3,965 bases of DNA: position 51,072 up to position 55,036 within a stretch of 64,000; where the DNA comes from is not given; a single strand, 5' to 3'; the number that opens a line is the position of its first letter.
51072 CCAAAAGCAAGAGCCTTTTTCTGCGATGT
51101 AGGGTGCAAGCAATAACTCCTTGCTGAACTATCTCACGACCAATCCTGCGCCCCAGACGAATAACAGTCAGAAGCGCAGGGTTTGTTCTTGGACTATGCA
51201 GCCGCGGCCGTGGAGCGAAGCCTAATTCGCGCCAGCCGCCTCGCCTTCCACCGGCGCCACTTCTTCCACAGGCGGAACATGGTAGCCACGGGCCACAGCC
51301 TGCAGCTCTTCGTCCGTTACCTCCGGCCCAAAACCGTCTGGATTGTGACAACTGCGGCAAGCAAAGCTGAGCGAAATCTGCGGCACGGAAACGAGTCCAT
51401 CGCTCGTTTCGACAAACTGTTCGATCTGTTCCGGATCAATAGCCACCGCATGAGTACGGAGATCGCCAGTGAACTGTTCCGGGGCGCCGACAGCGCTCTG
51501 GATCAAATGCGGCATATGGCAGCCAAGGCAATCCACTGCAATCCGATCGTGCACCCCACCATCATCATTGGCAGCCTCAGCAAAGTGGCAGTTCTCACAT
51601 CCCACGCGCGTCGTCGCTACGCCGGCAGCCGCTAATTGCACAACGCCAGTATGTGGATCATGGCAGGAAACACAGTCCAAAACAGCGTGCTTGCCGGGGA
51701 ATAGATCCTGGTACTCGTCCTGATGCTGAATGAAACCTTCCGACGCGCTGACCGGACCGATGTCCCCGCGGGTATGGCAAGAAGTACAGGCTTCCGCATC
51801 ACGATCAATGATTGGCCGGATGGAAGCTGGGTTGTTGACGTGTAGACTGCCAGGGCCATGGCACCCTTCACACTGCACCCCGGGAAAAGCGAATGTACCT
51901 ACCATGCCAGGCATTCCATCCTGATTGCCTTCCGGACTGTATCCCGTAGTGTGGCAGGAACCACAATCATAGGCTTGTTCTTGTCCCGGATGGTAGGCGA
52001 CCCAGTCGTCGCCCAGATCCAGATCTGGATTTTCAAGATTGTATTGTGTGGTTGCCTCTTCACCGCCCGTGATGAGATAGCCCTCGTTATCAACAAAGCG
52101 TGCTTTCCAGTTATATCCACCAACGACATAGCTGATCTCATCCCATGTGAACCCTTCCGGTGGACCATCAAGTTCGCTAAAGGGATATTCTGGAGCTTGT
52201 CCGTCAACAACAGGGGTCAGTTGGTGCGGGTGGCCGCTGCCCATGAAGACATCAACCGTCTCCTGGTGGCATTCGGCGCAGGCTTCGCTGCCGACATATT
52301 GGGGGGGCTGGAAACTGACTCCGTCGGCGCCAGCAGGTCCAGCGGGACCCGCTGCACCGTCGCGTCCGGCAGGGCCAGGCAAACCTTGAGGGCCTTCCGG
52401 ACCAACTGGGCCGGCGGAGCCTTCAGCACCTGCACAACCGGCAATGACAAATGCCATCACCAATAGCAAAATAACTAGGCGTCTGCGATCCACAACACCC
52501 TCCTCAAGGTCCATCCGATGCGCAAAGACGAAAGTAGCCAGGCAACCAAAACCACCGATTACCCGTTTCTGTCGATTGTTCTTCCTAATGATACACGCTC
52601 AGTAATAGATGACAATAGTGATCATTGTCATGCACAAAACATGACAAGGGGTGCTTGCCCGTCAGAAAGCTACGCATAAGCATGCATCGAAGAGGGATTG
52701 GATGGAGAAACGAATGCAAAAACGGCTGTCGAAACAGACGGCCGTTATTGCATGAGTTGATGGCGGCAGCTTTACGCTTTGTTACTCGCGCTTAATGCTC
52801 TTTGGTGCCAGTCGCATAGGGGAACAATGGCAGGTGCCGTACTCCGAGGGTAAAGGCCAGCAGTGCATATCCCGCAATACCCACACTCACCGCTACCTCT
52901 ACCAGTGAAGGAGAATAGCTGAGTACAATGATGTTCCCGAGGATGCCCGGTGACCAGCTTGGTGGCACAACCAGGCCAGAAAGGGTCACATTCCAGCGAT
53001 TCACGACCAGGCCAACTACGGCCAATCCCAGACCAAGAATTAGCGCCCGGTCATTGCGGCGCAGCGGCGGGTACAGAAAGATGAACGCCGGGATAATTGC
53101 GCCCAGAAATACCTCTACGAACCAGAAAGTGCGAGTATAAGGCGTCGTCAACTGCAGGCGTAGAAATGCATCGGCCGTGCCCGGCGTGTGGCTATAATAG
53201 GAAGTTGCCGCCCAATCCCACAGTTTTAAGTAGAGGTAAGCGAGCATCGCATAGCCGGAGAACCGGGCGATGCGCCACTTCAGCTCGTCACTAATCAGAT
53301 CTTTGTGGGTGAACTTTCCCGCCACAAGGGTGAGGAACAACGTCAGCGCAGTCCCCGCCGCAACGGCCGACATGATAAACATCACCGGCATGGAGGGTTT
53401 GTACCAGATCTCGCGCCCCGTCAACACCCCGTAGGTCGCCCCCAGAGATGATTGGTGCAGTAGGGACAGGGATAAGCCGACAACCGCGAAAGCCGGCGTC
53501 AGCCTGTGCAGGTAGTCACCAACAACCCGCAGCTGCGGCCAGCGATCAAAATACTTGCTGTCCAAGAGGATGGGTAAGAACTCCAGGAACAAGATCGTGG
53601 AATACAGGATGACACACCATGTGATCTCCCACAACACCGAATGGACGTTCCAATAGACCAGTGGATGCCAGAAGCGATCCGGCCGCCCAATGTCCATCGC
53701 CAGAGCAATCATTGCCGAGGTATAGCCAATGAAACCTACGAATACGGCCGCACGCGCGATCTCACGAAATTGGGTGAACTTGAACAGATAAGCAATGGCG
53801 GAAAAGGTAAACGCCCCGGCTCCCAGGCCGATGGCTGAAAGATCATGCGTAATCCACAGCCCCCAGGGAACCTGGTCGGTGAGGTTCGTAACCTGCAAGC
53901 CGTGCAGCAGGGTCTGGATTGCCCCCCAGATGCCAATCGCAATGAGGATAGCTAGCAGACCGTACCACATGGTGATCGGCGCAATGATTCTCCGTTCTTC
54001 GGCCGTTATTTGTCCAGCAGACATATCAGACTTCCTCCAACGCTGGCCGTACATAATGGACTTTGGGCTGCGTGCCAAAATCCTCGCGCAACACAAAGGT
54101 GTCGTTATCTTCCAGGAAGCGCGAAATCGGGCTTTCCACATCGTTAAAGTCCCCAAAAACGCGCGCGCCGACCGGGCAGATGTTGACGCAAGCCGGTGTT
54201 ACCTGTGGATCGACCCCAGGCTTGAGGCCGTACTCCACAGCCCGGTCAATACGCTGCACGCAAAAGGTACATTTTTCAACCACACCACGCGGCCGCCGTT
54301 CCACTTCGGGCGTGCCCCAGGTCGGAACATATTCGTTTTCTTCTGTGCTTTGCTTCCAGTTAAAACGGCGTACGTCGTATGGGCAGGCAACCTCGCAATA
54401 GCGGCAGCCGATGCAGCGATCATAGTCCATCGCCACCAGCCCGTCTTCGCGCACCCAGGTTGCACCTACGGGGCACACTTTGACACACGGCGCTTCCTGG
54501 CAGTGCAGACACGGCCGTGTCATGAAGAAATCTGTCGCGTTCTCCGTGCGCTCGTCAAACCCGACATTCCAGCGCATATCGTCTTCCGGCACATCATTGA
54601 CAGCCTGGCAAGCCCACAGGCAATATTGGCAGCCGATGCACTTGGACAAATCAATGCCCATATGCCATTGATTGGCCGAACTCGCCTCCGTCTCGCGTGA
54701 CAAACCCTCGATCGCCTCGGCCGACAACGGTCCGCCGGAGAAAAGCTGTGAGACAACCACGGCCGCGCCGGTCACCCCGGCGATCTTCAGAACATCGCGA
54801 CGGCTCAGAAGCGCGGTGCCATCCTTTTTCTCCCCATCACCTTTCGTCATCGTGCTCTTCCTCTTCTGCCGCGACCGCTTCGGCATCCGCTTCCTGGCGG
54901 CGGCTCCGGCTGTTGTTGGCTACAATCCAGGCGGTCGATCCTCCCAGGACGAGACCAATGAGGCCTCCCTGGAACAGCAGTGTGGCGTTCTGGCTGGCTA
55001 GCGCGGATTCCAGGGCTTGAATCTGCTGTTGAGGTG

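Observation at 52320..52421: Collagen-like (Gly-X-Y)11 stalk fused between a lipobox cysteine and an octahaem cytochrome c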

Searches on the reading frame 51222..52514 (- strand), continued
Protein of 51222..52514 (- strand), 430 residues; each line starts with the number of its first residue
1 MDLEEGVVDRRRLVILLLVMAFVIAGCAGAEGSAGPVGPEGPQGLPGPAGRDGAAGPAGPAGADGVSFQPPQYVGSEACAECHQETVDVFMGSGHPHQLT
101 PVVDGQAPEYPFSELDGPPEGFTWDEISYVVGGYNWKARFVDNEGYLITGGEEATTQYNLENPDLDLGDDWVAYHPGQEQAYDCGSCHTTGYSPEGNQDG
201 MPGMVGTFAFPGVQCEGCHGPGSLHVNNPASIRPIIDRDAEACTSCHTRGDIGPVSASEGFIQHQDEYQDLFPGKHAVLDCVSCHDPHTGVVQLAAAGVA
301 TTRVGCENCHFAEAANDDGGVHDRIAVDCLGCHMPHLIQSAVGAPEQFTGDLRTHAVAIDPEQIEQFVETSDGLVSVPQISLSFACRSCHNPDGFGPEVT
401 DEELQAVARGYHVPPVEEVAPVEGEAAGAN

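Call 53: find_homologous_proteins(query=L055:10848-13205:-, max_evalue=1e-10)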
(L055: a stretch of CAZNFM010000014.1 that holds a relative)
Query L055:10848-13205:- (786 aa): 75 proteins with E <= 1e-10 among 8000 candidates.
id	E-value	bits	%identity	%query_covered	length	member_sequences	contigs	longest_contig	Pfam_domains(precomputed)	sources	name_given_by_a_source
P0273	0.0e+0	1645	91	100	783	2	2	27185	PF01391.24,PF14537.12,PF14522.12,PF22113.2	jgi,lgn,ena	-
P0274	0.0e+0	1506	83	100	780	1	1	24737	PF01391.24,PF14537.12,PF02085.22,PF14522.12,PF22113.2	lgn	-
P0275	0.0e+0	1109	64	98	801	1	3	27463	PF01391.24,PF14537.12,PF02085.22,PF14522.12,PF22113.2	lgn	-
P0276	3.0e-297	1007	62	98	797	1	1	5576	PF14537.12,PF14522.12,PF22113.2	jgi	jgi:OmcA/MtrC family decaheme c-type cytochrome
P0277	1.7e-284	964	57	99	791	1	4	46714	PF14537.12,PF14522.12,PF22113.2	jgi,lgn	-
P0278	6.2e-279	946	61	90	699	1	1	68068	PF14537.12,PF02085.22,PF14522.12,PF22113.2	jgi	jgi:OmcA/MtrC family decaheme c-type cytochrome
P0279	6.5e-278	943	56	95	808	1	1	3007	PF14537.12,PF14522.12,PF22113.2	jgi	jgi:OmcA/MtrC family decaheme c-type cytochrome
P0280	6.7e-271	920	56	99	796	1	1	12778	PF14537.12,PF14522.12,PF22113.2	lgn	-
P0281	6.7e-262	890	56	93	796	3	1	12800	PF14537.12,PF14522.12,PF22113.2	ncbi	-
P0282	3.1e-257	874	56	98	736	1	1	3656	PF14537.12,PF14522.12,PF22113.2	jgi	jgi:OmcA/MtrC family decaheme c-type cytochrome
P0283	2.0e-255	868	54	99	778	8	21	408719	PF14537.12,PF14522.12,PF22113.2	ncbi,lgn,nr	ncbi:MAG: OmcA/MtrC family decaheme c-type cytochrome [Phycisphaerae bacterium]|nr:OmcA/MtrC family 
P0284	1.9e-247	842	53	100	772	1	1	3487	PF14537.12,PF14522.12,PF22113.2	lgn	-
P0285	1.2e-245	836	52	99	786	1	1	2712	PF01391.24,PF14537.12,PF14522.12,PF22113.2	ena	-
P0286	2.7e-240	818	60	78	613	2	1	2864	PF14537.12,PF14522.12,PF22113.2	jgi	jgi:OmcA/MtrC family decaheme c-type cytochrome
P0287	5.3e-239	814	51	99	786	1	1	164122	PF14537.12,PF14522.12,PF22113.2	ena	-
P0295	1.2e-226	773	50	91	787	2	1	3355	PF01391.24,PF09699.16,PF14537.12,PF14522.12,PF22113.2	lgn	-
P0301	7.6e-222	757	50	93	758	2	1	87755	PF01391.24,PF14537.12,PF14522.12,PF22113.2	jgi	jgi:hypothetical protein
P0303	3.9e-220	752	50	92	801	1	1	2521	PF01391.24,PF14537.12,PF02085.22,PF14522.12,PF22113.2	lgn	-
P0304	1.9e-219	749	49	95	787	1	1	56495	PF01391.24,PF14537.12,PF14522.12,PF22113.2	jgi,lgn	jgi:OmcA/MtrC family decaheme c-type cytochrome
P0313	2.4e-189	650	46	97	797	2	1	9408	PF01391.24,PF14537.12,PF14522.12,PF22113.2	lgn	-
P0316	2.1e-165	571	42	99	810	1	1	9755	PF01391.24,PF14537.12,PF14522.12,PF22113.2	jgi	-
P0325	7.7e-56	208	30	99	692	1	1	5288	PF01391.24,PF14537.12,PF02085.22,PF14522.12,PF22113.2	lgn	-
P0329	3.5e-42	163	31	50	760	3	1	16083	PF01391.24,PF14537.12,PF14522.12,PF22113.2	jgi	jgi:OmcA/MtrC family decaheme c-type cytochrome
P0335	8.2e-33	132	24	98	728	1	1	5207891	PF01391.24,PF14537.12,PF14522.12,PF22113.2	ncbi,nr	ncbi:MAG: OmcA/MtrC family decaheme c-type cytochrome [Polyangiaceae bacterium]|nr:OmcA/MtrC family 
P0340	2.9e-21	94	24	96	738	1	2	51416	PF01391.24,PF09699.16,PF14537.12,PF14522.12,PF22113.2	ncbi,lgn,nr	ncbi:MAG: OmcA/MtrC family decaheme c-type cytochrome [Chloroflexi bacterium]|nr:OmcA/MtrC family de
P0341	6.4e-20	89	26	98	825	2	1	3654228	PF01391.24,PF14537.12,PF02085.22,PF14522.12,PF22113.2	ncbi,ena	-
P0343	9.3e-19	86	23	82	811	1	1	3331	PF01391.24,PF14537.12,PF14522.12,PF22113.2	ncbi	-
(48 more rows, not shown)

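Call 63: find_encoding_contigs(protein=window:51225-52514:-, flank=3000, max_places=3)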
Protein window:51225-52514:- (430 aa): 1 contig read that carries it; 1 place shown.
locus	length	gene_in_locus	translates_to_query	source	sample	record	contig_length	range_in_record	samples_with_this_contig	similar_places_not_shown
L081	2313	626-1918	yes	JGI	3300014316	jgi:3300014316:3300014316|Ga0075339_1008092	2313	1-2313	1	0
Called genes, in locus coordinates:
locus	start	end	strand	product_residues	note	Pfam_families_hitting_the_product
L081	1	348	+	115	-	?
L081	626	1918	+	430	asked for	PF01391:Collagen (weak), PF14522:Cytochrome_C7 (faint), PF14537:Cytochrom_c3_2 (faint), PF22113:Mtrc-MtrF_II-IV_dom (faint), PF09699:Paired_CXXCH_1 (faint), PF13435:Cytochrome_C554 (faint)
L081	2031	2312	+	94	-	?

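Call 64: search_protein_families(library=pfam, proteins=[P0153, P0217, P0136, P0340], max_evalue=0.01)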
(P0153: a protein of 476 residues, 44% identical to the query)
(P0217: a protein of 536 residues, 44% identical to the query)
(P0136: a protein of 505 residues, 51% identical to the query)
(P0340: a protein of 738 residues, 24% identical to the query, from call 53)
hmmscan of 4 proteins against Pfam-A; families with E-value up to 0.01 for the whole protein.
P0153 (476 aa): 8 families
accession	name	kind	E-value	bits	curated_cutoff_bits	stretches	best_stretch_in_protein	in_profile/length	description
PF14522.11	Cytochrome_C7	-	1.4e-11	44.4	24.8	3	300-373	12-66/67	Cytochrome c7 and related cytochrome c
PF22113.1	Mtrc-MtrF_II-IV_dom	-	1.9e-11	44.3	30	1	367-460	7-97/176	Outer membrane cytochrome MtrC/MtrF-like, domains II/IV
PF13435.11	Cytochrome_C554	-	2.4e-09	38.4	20.8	1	242-281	48-84/84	Cytochrome c554 and c-prime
PF01391.23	Collagen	-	3.3e-09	36.8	27.2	1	54-99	10-55/60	Collagen triple helix repeat (20 copies)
PF14537.11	Cytochrom_c3_2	-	1.1e-06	29.4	25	0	366-404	6-42/79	Cytochrome c3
PF02335.20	Cytochrom_C552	-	3.3e-05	23.5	24.1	0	385-401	241-257/438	Cytochrome c552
PF09699.15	Paired_CXXCH_1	-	0.00043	20.4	20.6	0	366-397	6-38/41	Doubled CXXCH motif (Paired_CXXCH_1)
PF02085.21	Cytochrom_CIII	-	0.0016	19.2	22.9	0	274-373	31-101/101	Class III cytochrome C family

P0217 (536 aa): 5 families
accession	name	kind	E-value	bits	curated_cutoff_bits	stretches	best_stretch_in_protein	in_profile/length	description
PF14522.11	Cytochrome_C7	-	1.4e-11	44.5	24.8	2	253-321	11-67/67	Cytochrome c7 and related cytochrome c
PF01391.23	Collagen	-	1.4e-09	38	27.2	1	22-74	4-56/60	Collagen triple helix repeat (20 copies)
PF13435.11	Cytochrome_C554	-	4.8e-07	31.1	20.8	1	251-293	44-84/84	Cytochrome c554 and c-prime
PF14537.11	Cytochrom_c3_2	-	0.00027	21.8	25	0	285-384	6-78/79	Cytochrome c3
PF02085.21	Cytochrom_CIII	-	0.0057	17.4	22.9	0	354-435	26-83/101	Class III cytochrome C family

P0136 (505 aa): 6 families
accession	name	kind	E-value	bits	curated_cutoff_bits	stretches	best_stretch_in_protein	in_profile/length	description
PF01391.23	Collagen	-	3.3e-20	72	27.2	3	26-84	1-59/60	Collagen triple helix repeat (20 copies)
PF14522.11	Cytochrome_C7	-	3.7e-10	39.9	24.8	2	367-427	12-66/67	Cytochrome c7 and related cytochrome c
PF13435.11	Cytochrome_C554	-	7.7e-09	36.8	20.8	2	269-310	46-84/84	Cytochrome c554 and c-prime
PF22113.1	Mtrc-MtrF_II-IV_dom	-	1.6e-08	34.7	30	1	401-490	9-96/176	Outer membrane cytochrome MtrC/MtrF-like, domains II/IV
PF09699.15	Paired_CXXCH_1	-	2.5e-06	27.5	20.6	1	370-407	8-38/41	Doubled CXXCH motif (Paired_CXXCH_1)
PF14537.11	Cytochrom_c3_2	-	6e-06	27.1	25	0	301-405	5-78/79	Cytochrome c3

P0340 (738 aa): 5 families
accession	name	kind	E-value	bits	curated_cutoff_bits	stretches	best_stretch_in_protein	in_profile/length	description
PF22113.1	Mtrc-MtrF_II-IV_dom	-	1.1e-55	188.3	30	2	555-736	1-175/176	Outer membrane cytochrome MtrC/MtrF-like, domains II/IV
PF14522.11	Cytochrome_C7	-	1.5e-14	54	24.8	3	335-393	10-67/67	Cytochrome c7 and related cytochrome c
PF14537.11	Cytochrom_c3_2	-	2.7e-08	34.6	25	1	339-393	8-65/79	Cytochrome c3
PF09699.15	Paired_CXXCH_1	-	3.9e-08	33.3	20.6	0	339-368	8-38/41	Doubled CXXCH motif (Paired_CXXCH_1)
PF01391.23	Collagen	-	1.1e-07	32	27.2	1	30-84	4-58/60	Collagen triple helix repeat (20 copies)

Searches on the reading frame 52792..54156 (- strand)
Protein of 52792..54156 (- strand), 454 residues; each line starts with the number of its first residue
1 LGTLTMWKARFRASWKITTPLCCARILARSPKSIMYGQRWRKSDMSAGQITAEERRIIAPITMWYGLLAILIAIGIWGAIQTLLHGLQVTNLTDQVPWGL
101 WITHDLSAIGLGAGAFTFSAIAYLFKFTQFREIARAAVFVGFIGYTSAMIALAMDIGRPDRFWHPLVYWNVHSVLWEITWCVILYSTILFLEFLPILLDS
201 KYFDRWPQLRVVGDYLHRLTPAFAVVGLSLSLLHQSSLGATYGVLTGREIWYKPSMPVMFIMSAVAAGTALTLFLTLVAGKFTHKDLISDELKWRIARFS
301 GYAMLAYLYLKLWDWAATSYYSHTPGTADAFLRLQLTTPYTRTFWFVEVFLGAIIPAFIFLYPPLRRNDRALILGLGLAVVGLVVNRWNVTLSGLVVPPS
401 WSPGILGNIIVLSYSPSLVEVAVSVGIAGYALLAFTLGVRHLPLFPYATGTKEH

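Call 3: search_protein_families(library=pfam, proteins=[window:52792-54156:-], max_evalue=0.01)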
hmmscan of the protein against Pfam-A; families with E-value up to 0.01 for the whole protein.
window:52792-54156:- (454 aa): 1 family
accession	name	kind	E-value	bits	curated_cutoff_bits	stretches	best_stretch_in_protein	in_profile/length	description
PF03916.19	NrfD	-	2e-33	116.8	25.8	1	89-397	2-311/313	Polysulphide reductase, NrfD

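Call 25: search_protein_families(library=ncbifam, proteins=[window:52792-54156:-], max_evalue=0.001)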
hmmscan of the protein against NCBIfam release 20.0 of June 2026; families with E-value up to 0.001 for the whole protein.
window:52792-54156:- (454 aa): 6 families
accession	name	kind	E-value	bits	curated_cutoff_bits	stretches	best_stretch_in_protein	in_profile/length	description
NF041784.1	mnquin_red_QrcD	equivalog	3.8e-78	263.6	570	1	57-447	14-403/408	menaquinone reductase integral membrane subunit QrcD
NF045714.1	sulf_resp_HmcC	equivalog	1.3e-52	179.4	550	1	67-445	7-368/376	sulfate respiration complex protein HmcC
NF008133.1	PRK10881.1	equivalog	4.7e-38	131.6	450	1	64-446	15-375/377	Ni/Fe-hydrogenase cytochrome b subunit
NF045798.1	DsrP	equivalog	4.7e-21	75.6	350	1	63-437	14-335/346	sulfate reduction electron transfer complex DsrMKJOP subunit DsrP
TIGR03148.1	cyt_nit_nrfD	equivalog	7.6e-07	28.7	347.6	1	94-392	6-309/316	cytochrome c nitrite reductase subunit NrfD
NF011568.0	PRK14992.1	equivalog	3.6e-05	23.3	314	1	95-273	16-183/341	tetrathionate reductase subunit TtrC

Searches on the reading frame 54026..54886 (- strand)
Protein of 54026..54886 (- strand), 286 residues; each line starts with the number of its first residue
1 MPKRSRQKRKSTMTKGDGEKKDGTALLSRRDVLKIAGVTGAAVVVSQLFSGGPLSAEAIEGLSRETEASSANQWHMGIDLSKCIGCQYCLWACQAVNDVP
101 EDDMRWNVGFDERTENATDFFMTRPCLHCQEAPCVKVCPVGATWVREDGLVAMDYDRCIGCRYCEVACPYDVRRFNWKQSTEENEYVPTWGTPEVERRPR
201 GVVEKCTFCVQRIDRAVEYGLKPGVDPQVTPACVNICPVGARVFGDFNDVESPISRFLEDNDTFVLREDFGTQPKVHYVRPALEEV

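Call 3: search_protein_families(library=pfam, proteins=[window:54026-54886:-], max_evalue=0.01)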
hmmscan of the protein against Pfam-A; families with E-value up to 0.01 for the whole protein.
window:54026-54886:- (286 aa): 15 families
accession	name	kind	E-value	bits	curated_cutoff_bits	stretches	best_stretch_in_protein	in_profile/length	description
PF12838.12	Fer4_7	-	7.3e-16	58.8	27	2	157-241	1-52/52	4Fe-4S dicluster domain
PF13247.11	Fer4_11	-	2.3e-14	53.8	26.2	1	120-181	4-67/100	4Fe-4S dicluster domain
PF13187.11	Fer4_9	-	2.1e-12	47.3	27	2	157-240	1-50/52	4Fe-4S dicluster domain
PF00037.32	Fer4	-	3e-12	46.3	21.1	2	154-172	4-22/24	4Fe-4S binding domain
PF12797.12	Fer4_2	-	1.6e-11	43.8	24.5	2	151-170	3-22/22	4Fe-4S binding domain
PF12837.12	Fer4_6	-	5.4e-11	42.3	25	1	151-172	2-23/24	4Fe-4S binding domain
PF13237.11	Fer4_10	-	7.5e-10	39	25.5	3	123-169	6-53/53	4Fe-4S dicluster domain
PF13183.11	Fer4_8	-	5.1e-09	37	27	2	80-141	2-67/68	4Fe-4S dicluster domain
PF25160.1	LdpA_Fe-S-bd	-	8.3e-06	25.9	27.6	1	131-171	6-41/49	LdpA Fe-S cluster-binding domain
PF12798.12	Fer4_3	-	1.3e-05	26.1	27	0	158-171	1-14/15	4Fe-4S binding domain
PF13534.11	Fer4_17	-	1.5e-05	25.8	22.2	1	153-172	41-60/61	4Fe-4S dicluster domain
PF10518.14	TAT_signal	-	4.4e-05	23.6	22.7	1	27-45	2-20/21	TAT (twin-arginine translocation) pathway signal sequence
PF14697.11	Fer4_21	-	0.0001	22.8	35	1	125-170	7-53/59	4Fe-4S dicluster domain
PF13484.11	Fer4_16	-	0.00064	20.9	30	0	154-170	49-65/66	4Fe-4S double cluster binding domain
PF12800.12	Fer4_4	-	0.003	18.2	24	0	156-171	2-17/17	4Fe-4S binding domain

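Call 25: search_protein_families(library=ncbifam, proteins=[window:54026-54886:-], max_evalue=0.001)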
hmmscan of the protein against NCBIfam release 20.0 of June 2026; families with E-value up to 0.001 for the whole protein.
window:54026-54886:- (286 aa): 57 families (the best 25 are shown)
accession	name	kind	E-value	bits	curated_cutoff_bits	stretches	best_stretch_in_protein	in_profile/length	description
NF045797.1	DsrO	equivalog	5.7e-61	205.9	200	1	28-279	4-234/235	sulfate reduction electron transfer complex DsrMKJOP subunit DsrO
NF041782.1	mnquin_red_QrcC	equivalog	1.1e-47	162.7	400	1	74-279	1-225/239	menaquinone reductase iron-sulfur cluster-binding subunit QrcC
NF011569.0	PRK14993.1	equivalog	2.7e-44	151.5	416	2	53-181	23-155/244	tetrathionate reductase subunit TtrB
TIGR03149.1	cyt_nit_nrfC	equivalog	7.2e-40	136.7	377.6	2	55-181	21-150/225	cytochrome c nitrite reductase Fe-S protein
NF041715.1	arsenate_red_ArrB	equivalog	9.5e-40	136.6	450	2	75-179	4-110/233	arsenate respiratory reductase iron-sulfur subunit ArrB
NF008134.0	PRK10882.1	equivalog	2.2e-33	115.7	263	3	118-181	105-169/329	hydrogenase 2 operon protein HybA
TIGR03478.1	DMSO_red_II_bet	subfamily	8.8e-26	90.6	480.7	3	116-183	121-189/321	DMSO reductase family type II enzyme, iron-sulfur subunit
TIGR02951.1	DMSO_dmsB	equivalog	6.2e-25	88.1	214.1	1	78-179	6-118/161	DMSO/selenate family reductase complex B subunit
NF045715.1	sulf_resp_HmcB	equivalog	2.1e-24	86.2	420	1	29-250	2-201/307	sulfate respiration complex iron-sulfur protein HmcB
NF038355.1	FDH3_beta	equivalog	6.2e-24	85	240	1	78-251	7-168/180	formate dehydrogenase FDH3 subunit beta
NF042979.1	EthbenzDh_ebdB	equivalog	1.6e-21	76.6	740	1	115-281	142-277/354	ethylbenzene dehydrogenase subunit beta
TIGR01582.1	FDH-beta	equivalog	2.1e-18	66.4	334.7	1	113-252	80-187/283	formate dehydrogenase subunit beta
NF007658.0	PRK10330.1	equivalog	1.3e-14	54.1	260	1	78-212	7-137/181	electron transport protein HydN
NF007382.0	PRK09898.1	equivalog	1.7e-13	50.6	213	1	26-176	12-174/208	ferredoxin-like protein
NF009408.0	PRK12769.1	equivalog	1.3e-12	46.7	1003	1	79-214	8-129/659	formate-dependent uric acid utilization protein AegA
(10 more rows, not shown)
